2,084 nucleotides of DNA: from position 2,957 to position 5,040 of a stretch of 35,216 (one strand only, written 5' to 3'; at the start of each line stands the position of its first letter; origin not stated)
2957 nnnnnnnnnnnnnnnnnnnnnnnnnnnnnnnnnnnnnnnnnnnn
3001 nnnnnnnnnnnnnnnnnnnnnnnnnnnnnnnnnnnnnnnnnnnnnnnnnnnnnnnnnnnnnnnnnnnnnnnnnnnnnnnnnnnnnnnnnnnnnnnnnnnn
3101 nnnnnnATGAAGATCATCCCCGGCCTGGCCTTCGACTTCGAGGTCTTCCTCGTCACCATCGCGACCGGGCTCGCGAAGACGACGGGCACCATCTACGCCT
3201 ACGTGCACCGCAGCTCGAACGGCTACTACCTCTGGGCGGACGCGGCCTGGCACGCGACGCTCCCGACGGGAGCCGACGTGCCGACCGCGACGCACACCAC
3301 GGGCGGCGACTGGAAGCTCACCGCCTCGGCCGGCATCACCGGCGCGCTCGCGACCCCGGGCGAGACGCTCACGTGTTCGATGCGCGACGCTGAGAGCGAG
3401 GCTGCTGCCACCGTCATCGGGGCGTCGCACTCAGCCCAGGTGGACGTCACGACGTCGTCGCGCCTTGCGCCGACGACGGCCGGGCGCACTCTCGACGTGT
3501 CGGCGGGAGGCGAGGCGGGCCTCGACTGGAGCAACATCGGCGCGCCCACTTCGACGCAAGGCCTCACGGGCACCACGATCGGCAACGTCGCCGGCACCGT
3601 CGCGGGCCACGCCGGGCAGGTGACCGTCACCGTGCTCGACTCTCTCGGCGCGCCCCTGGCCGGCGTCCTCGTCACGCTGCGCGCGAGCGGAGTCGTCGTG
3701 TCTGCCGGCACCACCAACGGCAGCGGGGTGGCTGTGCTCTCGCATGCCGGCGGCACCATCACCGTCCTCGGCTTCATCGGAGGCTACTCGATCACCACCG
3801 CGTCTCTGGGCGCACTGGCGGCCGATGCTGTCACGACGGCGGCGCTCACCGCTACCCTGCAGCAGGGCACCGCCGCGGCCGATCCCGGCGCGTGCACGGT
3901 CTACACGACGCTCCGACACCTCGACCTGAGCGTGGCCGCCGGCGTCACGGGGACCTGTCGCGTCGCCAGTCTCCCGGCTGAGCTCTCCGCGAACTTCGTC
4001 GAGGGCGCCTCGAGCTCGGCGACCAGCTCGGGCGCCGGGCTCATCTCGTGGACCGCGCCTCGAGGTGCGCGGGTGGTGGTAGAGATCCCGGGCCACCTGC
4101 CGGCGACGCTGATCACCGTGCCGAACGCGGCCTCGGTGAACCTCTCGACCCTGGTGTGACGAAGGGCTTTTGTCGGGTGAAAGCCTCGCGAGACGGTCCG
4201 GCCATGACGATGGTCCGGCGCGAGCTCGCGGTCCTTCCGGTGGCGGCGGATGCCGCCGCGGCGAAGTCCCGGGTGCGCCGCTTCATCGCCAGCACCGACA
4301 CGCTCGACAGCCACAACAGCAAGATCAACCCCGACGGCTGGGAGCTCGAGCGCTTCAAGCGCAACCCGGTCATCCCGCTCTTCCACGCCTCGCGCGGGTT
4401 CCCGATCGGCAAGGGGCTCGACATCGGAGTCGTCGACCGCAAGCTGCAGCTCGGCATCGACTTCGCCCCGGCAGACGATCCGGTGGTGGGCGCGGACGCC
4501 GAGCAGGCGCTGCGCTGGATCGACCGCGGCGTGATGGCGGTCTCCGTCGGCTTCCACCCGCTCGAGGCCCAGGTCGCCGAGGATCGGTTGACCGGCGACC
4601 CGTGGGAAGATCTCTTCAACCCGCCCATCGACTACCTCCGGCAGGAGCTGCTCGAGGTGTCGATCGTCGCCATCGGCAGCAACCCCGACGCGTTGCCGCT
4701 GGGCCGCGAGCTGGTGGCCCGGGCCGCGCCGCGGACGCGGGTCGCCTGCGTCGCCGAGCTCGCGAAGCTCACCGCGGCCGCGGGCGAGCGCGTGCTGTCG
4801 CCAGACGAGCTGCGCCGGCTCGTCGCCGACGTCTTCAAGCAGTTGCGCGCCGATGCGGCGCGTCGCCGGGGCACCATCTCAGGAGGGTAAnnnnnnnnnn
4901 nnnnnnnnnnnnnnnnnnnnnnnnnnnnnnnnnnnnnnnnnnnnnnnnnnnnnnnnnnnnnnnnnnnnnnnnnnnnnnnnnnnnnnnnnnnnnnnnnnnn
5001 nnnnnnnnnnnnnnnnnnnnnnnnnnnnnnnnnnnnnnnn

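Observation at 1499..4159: A 2.7-kb accessory island (zinc-ribbon protein, 69-aa ORF, Kelch beta-propeller, Ig-like protein) wedged between portal and prohead protease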

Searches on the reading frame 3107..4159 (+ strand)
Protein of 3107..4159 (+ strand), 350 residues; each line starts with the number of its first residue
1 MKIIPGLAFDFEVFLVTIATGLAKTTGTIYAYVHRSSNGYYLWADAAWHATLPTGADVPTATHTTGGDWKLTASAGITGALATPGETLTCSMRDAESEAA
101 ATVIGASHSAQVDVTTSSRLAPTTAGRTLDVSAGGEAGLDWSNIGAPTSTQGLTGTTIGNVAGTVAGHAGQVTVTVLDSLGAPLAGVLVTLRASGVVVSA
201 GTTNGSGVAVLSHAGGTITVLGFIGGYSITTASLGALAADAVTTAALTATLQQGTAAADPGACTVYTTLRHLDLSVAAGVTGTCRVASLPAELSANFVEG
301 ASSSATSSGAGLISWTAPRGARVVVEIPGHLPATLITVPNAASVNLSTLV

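Call 4: search_protein_families(library=pfam, proteins=[window:3107-4159:+], max_evalue=0.1)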
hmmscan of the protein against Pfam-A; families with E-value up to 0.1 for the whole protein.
window:3107-4159:+ (350 aa): 3 families
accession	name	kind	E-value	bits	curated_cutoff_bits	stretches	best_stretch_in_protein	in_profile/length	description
PF02369.22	Big_1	-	0.0003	21.3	34.9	1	171-212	20-65/93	Bacterial Ig-like domain (group 1)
PF13620.12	CarboxypepD_reg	-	0.0061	17.3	32.3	1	171-245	1-77/82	Carboxypeptidase regulatory-like domain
PF17789.7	MG4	-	0.013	16.1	24.7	1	172-212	18-59/95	Macroglobulin domain MG4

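Call 5: search_protein_families(library=phrogs, proteins=[window:3107-4159:+], max_evalue=0.01)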
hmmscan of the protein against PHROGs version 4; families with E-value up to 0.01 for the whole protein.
window:3107-4159:+ (350 aa): 1 family
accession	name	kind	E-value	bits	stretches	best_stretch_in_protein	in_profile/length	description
phrog_27570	-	unknown function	0.0026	15.5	1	164-245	1489-1574/2840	-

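Call 9: search_protein_families(library=ncbifam, proteins=[window:3107-4159:+], max_evalue=0.1)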
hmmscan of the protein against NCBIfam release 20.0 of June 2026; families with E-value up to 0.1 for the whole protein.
window:3107-4159:+ (350 aa): 0 families

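Call 15: search_dna_similar(query=window:3107-4159:+, collection=phages, mode=protein, max_evalue=0.001, max_rows=30)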
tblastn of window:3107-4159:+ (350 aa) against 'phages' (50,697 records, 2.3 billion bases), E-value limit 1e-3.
No match.

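Call 24: find_homologous_proteins(query=window:3107-4159:+, max_evalue=0.001)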
Query window:3107-4159:+ (350 aa): 155 proteins with E <= 0.001 among 8000 candidates; the best 120 are listed.
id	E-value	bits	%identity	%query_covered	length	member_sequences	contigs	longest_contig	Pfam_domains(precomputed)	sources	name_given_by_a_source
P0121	5.4e-209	711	100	100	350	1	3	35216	-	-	-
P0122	1.3e-54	204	52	21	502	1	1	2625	-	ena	-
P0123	5.8e-49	185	61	56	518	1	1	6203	PF00672.31,PF08447.19,PF13426.14,PF00989.32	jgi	-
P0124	3.3e-35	140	47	25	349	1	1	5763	-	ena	-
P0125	1.1e-31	128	57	23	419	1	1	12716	-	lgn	-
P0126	9.3e-31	125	69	14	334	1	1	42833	-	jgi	jgi:hypothetical protein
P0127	5.6e-30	123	48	22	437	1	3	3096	-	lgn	-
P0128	4.8e-23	100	64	16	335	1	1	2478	-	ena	-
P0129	2.9e-19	88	59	15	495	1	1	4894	-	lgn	-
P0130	1.5e-18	85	61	19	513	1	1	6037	-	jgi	jgi:hypothetical protein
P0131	1.1e-17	82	77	11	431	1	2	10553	-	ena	-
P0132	3.9e-17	81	56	17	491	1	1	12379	-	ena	-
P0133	5.5e-17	80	56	17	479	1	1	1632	-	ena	-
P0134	7.6e-17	80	65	18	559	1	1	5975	-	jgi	jgi:hypothetical protein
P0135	1.7e-16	79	56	17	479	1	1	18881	-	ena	-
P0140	3.2e-13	68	39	59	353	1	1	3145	-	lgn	-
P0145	7.3e-11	60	53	20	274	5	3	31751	-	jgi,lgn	jgi:hypothetical protein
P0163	1.6e-8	52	56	18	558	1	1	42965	-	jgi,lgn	jgi:hypothetical protein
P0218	5.4e-6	44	74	11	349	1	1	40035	-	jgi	jgi:hypothetical protein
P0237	2.9e-5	42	34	59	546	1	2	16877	-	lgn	-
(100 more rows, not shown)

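Call 26: find_encoding_contigs(protein=P0126, flank=10000, max_places=2)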
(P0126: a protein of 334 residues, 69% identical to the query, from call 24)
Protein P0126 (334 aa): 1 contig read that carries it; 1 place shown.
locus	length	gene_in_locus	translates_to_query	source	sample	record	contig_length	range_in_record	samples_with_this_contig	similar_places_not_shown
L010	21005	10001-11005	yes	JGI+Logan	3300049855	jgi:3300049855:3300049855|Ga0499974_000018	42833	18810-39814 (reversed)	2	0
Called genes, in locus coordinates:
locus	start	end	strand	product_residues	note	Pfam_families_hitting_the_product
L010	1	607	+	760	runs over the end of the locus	PF03237:Terminase_6N, PF04466:Terminase_3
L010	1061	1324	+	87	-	-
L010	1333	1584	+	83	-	-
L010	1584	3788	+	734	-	-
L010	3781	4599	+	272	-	-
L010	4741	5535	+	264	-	-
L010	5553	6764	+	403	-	-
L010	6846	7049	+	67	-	-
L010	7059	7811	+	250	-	-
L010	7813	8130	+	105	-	-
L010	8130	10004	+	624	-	-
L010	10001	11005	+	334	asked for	-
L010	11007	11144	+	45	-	-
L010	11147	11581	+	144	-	-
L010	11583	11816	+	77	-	-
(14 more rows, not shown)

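Call 27: find_encoding_contigs(protein=P0163, flank=10000, max_places=2)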
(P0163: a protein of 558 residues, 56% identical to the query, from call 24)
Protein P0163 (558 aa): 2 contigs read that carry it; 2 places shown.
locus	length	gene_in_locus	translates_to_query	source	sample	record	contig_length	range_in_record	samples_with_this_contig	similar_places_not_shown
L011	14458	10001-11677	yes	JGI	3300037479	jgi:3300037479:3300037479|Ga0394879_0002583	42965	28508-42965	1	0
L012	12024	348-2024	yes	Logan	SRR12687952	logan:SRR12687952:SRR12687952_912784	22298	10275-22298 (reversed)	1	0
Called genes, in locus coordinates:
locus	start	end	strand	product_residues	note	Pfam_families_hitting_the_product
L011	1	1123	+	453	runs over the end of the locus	PF24175:SU10_adaptor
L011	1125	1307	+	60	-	-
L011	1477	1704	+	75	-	-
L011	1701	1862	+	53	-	-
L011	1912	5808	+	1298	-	-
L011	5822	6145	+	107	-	-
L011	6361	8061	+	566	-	-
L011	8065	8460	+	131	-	-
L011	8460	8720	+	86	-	-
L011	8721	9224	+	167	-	-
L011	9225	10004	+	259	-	-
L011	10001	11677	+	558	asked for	-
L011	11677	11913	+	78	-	-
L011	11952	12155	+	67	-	-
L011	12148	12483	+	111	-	-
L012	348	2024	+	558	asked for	-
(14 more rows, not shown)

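Call 28: find_encoding_contigs(protein=P0218, flank=10000, max_places=2)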
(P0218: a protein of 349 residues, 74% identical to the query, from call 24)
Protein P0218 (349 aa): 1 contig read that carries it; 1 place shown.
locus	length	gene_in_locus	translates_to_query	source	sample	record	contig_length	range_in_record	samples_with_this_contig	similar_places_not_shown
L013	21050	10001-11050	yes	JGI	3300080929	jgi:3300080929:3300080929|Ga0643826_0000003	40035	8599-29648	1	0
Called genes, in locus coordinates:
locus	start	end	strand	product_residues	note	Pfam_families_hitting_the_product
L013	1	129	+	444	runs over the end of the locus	PF00772:DnaB, PF13481:AAA_25, PF03796:DnaB_C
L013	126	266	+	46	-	-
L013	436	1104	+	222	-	PF00145:DNA_methylase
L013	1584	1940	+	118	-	-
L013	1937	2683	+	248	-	-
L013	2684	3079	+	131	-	-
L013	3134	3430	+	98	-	-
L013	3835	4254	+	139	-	PF13384:HTH_23 (weak)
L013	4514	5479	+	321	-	-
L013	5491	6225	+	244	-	-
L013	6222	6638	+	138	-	-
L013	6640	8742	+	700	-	-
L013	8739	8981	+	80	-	-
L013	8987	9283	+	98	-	-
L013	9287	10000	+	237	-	-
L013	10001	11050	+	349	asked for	-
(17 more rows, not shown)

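Call 30: search_solved_structures(query=window:3107-4159:+, max_evalue=1, show_alignments=2)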
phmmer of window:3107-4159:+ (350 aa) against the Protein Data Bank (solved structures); distinct sequences matched with E-value up to 1: 0.

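Call 48: find_encoding_contigs(protein=P0123, flank=6000, max_places=2)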
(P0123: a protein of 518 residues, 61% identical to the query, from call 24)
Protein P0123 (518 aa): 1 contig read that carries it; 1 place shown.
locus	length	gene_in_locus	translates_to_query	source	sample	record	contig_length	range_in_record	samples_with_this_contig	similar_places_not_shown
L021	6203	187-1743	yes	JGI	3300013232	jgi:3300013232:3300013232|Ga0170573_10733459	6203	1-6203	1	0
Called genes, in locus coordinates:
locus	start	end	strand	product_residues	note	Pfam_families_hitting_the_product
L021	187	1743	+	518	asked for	PF13426:PAS_9, PF00989:PAS, PF08447:PAS_3, PF00672:HAMP (weak)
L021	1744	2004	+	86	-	-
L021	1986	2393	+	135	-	-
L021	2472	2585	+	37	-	-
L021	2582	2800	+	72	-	-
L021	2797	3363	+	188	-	PF05838:Glyco_hydro_108, PF09374:PG_binding_3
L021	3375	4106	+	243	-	PF04956:TrbC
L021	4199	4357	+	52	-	-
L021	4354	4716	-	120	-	-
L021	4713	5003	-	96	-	-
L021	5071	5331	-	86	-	-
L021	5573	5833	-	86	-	-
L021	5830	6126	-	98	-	-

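Call 49: find_encoding_contigs(protein=P0140, flank=4000, max_places=2)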
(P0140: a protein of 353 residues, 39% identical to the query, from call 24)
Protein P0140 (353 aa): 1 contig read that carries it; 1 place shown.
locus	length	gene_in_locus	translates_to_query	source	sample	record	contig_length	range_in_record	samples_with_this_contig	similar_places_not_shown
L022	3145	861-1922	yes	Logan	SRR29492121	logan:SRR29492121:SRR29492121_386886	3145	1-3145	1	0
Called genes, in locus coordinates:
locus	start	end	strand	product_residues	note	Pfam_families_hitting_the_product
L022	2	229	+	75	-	?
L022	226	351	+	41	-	-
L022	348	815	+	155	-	PF13539:Peptidase_M15_4 (weak)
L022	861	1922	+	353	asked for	-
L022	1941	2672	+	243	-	-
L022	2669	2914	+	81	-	-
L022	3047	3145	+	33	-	?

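Call 51: predict_structure(alignment_id=A2)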
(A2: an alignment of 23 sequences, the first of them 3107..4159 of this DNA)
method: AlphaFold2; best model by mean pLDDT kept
length: 350 residues; sequences in the alignment: 23
mean_pLDDT: 57.8   pTM: 0.33
mean pLDDT of the five models: 57.8, 55.0, 54.9, 53.5, 51.5
residues with pLDDT >= 90: 42; 70-90: 89; 50-70: 45; < 50: 174
segments of 3 or more residues with pLDDT < 50: 1-28, 45-122, 134-138, 145-165, 218-254
pLDDT, mean of each block of 10 residues (from residue 1): 35 38 40 56 47 42 40 36 32 28 30 37 49 51 50 38 49 78 79 76 84 62 36 35 35 55 85 85 93 86 91 91 91 89 71
secondary structure, 60 per line:
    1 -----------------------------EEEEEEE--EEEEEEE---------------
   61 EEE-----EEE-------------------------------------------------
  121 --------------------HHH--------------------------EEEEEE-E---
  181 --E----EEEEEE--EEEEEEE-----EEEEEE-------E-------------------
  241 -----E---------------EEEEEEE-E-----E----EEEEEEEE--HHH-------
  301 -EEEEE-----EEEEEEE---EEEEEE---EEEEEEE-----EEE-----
elements in order: E30-36 E39-45 E61-63 E69-71 E170-175 E188-193 E196-202 E208-213 E262-268 E281-288 E302-306 E312-318 E322-327 E331-337 E343-345

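Call 55: fold_search(model_id=the predicted structure, library=pdb)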
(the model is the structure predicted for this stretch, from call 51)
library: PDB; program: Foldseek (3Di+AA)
matches with E <= 10: 369; with E <= 0.001: 0
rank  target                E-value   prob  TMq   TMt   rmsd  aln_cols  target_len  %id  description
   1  6fwv_A                1.1e-03  1.00  0.19  0.13  14.2       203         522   10  The Bacillus anthracis TIE protein (released 2018-08-08)
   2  8qox_B                1.9e-03  0.96  0.18  0.14  16.4       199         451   16  Two-component assembly of SlaA and SlaB S-layer proteins of Sulfolobus acidocaldarius (released 2024-02-21)
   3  6fwv_B                2.0e-03  0.99  0.19  0.13  14.4       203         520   10  The Bacillus anthracis TIE protein (released 2018-08-08)
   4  3kpt_A                2.7e-03  0.91  0.17  0.17  18.3       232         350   15  Crystal structure of BcpA, the major pilin subunit of Bacillus cereus (released 2009-11-24)
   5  6yoa_A                3.6e-03  1.00  0.19  0.44   5.0       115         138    7  Lig v 1 structure and the inflammatory response to the Ole e 1 protein family (released 2020-05-13)
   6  3rkp_B                4.3e-03  0.96  0.19  0.20  16.6       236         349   12  Crystal structure of BcpA*(D312A), the major pilin subunit of Bacillus cereus (released 2012-05-30)
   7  3rkp_A                6.1e-03  0.95  0.20  0.20  16.8       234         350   12  Crystal structure of BcpA*(D312A), the major pilin subunit of Bacillus cereus (released 2012-05-30)
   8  7kjk_A3               6.4e-03  1.00  0.19  0.46   3.7        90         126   12  The Neck region of Phage XM1 (6-fold symmetry) (released 2021-11-03)
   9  5j4m_C                1.0e-02  0.77  0.17  0.22  17.2       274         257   14  Crystal structure of shaft pilin SpaA from Lactobacillus rhamnosus GG - E269A/D295N double mutant (released 2016-07-20)
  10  5j4m_A                1.1e-02  0.80  0.17  0.22  17.3       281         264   13  Crystal structure of shaft pilin SpaA from Lactobacillus rhamnosus GG - E269A/D295N double mutant (released 2016-07-20)
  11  4oq1                  1.1e-02  0.63  0.15  0.15  16.4       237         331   13  Structure of the Streptococcal ancillary pilin (released 2014-04-23)
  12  6yoa_B                1.6e-02  1.00  0.19  0.43   5.0       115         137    8  Lig v 1 structure and the inflammatory response to the Ole e 1 protein family (released 2020-05-13)
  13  4hss_A                1.8e-02  1.00  0.18  0.16   7.1       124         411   13  Structure of the Full-Length Major Pilin SpaD from Corynebacterium diphtheriae (released 2013-11-13)
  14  5hts_A                1.8e-02  0.75  0.18  0.23  16.6       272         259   12  Crystal structure of shaft pilin spaA from Lactobacillus rhamnosus GG - D295N mutant (released 2016-07-20)
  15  4hss_B                1.9e-02  1.00  0.20  0.18   5.4       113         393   12  Structure of the Full-Length Major Pilin SpaD from Corynebacterium diphtheriae (released 2013-11-13)
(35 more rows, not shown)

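Call 56: fold_search(model_id=the predicted structure, library=viral)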
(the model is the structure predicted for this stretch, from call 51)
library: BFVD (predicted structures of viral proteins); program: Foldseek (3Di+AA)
matches with E <= 10: 245; with E <= 0.001: 6
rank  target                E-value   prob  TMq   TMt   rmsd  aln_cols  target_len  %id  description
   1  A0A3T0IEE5            1.9e-05  1.00  0.21  0.33  18.4       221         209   15  (no name in the UniProt tables at hand)
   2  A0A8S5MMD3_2          5.1e-05  1.00  0.18  0.07  15.2       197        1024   17  Baseplate J like protein [Siphoviridae sp. ctxc31]
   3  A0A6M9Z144            1.1e-04  1.00  0.20  0.29   4.2       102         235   16  (no name in the UniProt tables at hand)
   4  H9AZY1                2.0e-04  1.00  0.18  0.15  12.6       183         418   18  VP17 [Haloarcula hispanica icosahedral virus 2]
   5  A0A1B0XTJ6            3.7e-04  1.00  0.21  0.38   3.4       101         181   17  (no name in the UniProt tables at hand)
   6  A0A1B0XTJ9            5.5e-04  1.00  0.21  0.31   4.2       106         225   15  (no name in the UniProt tables at hand)
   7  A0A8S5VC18            1.7e-03  0.99  0.19  0.35  18.7       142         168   14  Uncharacterized protein [Siphoviridae sp. ctmJp3]
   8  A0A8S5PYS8            2.9e-03  1.00  0.20  0.08   3.8        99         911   14  Tail fiber protein [Podoviridae sp. ctIlO27]
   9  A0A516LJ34            3.0e-03  1.00  0.21  0.11   3.7       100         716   16  (no name in the UniProt tables at hand)
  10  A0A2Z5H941            4.8e-03  1.00  0.21  0.08   4.4       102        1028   13  Tail fiber protein [Pseudomonas phage phCDa]
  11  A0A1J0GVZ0            6.7e-03  1.00  0.20  0.52   4.8       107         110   11  Tail fiber protein [Streptomyces phage BRock]
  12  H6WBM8                1.4e-02  1.00  0.20  0.11   5.1       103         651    8  Uncharacterized protein [Rhodobacter phage RcapNL]
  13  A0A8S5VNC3            1.5e-02  0.87  0.18  0.08  17.4       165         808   13  (no name in the UniProt tables at hand)
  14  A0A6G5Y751            1.6e-02  1.00  0.21  0.38   3.4        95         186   14  (no name in the UniProt tables at hand)
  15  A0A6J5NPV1            1.7e-02  0.07  0.09  0.05  26.6       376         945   16  Collagen triple helix repeat [uncultured Caudovirales phage]
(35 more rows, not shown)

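Call 58: search_protein_families(library=phrogs, proteins=[P0126, P0125, P0163, P0218, P0140, P0122, P0131, P0237, P0145], max_evalue=0.001)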
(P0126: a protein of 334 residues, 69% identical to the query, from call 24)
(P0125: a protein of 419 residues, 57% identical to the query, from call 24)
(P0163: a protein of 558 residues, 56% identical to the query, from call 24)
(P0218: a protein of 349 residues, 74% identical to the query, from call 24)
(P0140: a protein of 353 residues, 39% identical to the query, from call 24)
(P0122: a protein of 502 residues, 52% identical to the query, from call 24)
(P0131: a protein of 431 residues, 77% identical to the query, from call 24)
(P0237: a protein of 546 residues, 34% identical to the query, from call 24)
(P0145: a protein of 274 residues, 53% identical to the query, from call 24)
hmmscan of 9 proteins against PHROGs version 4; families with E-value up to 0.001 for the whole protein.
P0126 (334 aa): 1 family
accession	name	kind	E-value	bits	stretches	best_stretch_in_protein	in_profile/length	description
phrog_32587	-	unknown function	0.00022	22.5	0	115-135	12-31/60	-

P0125 (419 aa): 0 families

P0163 (558 aa): 0 families

P0218 (349 aa): 0 families

P0140 (353 aa): 0 families

P0122 (502 aa): 0 families

P0131 (431 aa): 0 families

P0237 (546 aa): 0 families

P0145 (274 aa): 0 families

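Call 78: search_protein_families(library=padloc, proteins=[window:3107-4159:+], max_evalue=0.01)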
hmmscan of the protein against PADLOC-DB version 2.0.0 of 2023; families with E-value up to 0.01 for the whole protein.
window:3107-4159:+ (350 aa): 0 families

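Call 90: search_dna_similar(query=P0126, collection=phages, mode=protein, max_evalue=0.001, max_rows=20)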
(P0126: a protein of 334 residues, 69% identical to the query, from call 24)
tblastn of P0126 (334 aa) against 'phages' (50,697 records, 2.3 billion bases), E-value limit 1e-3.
No match.

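Call 97: find_encoding_contigs(protein=window:3107-4159:+, flank=6000, max_places=6)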
Protein window:3107-4159:+ (350 aa): 3 contigs read that carry it; 2 places shown.
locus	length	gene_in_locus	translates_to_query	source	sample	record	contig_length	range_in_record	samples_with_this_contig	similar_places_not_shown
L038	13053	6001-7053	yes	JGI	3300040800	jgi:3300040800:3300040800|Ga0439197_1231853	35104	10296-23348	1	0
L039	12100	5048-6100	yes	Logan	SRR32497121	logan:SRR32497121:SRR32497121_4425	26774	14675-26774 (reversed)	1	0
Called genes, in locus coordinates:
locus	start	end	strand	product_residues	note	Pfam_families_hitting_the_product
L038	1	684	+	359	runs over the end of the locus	PF01555:N6_N4_Mtase, PF13384:HTH_23 (faint), PF13936:HTH_38, PF08281:Sigma70_r4_2 (faint)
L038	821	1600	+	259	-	-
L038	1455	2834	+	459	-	PF03237:Terminase_6N, PF17289:Terminase_6C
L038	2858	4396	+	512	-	PF04860:Phage_portal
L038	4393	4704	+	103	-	PF20137:BubE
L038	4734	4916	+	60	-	-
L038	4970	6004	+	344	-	PF01344:Kelch_1 (weak), PF07646:Kelch_2 (faint), PF13964:Beta-prop_Calicin (faint), PF24681:Kelch_KLHDC2_KLHL20_DRC7 (faint)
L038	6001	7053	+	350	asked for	-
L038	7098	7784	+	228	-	-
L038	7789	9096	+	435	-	PF05065:Phage_capsid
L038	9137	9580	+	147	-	-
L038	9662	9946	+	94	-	-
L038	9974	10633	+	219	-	-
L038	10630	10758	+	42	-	-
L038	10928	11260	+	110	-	-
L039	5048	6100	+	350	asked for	-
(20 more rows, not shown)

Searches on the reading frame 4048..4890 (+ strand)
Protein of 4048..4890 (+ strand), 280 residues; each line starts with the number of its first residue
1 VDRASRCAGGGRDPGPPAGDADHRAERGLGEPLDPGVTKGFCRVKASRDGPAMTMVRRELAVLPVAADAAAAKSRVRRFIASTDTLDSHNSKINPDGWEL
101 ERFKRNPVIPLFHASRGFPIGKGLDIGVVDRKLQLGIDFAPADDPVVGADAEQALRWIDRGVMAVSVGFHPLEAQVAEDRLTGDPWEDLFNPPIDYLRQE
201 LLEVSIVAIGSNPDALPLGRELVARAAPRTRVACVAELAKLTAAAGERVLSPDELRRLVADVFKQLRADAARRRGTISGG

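Call 4: search_protein_families(library=pfam, proteins=[window:4048-4890:+], max_evalue=0.1)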
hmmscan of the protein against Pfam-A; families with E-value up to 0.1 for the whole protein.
window:4048-4890:+ (280 aa): 0 families

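Call 5: search_protein_families(library=phrogs, proteins=[window:4048-4890:+], max_evalue=0.01)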
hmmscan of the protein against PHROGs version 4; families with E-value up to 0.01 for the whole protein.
window:4048-4890:+ (280 aa): 3 families
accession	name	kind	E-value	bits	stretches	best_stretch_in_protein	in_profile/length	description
phrog_11321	-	unknown function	6.9e-12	46.4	1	77-224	3-143/327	-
phrog_617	-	head and packaging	3.8e-07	30.4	1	58-215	11-156/626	major head protein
phrog_80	-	head and packaging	0.00039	20.7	1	80-232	241-390/607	head maturation protease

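Call 9: search_protein_families(library=ncbifam, proteins=[window:4048-4890:+], max_evalue=0.1)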
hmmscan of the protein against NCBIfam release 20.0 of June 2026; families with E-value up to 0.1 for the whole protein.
window:4048-4890:+ (280 aa): 1 family
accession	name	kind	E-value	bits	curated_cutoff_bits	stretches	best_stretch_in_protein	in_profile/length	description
TIGR01543.1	proheadase_HK97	equivalog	0.031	14.4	59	1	150-215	77-133/142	HK97 family phage prohead protease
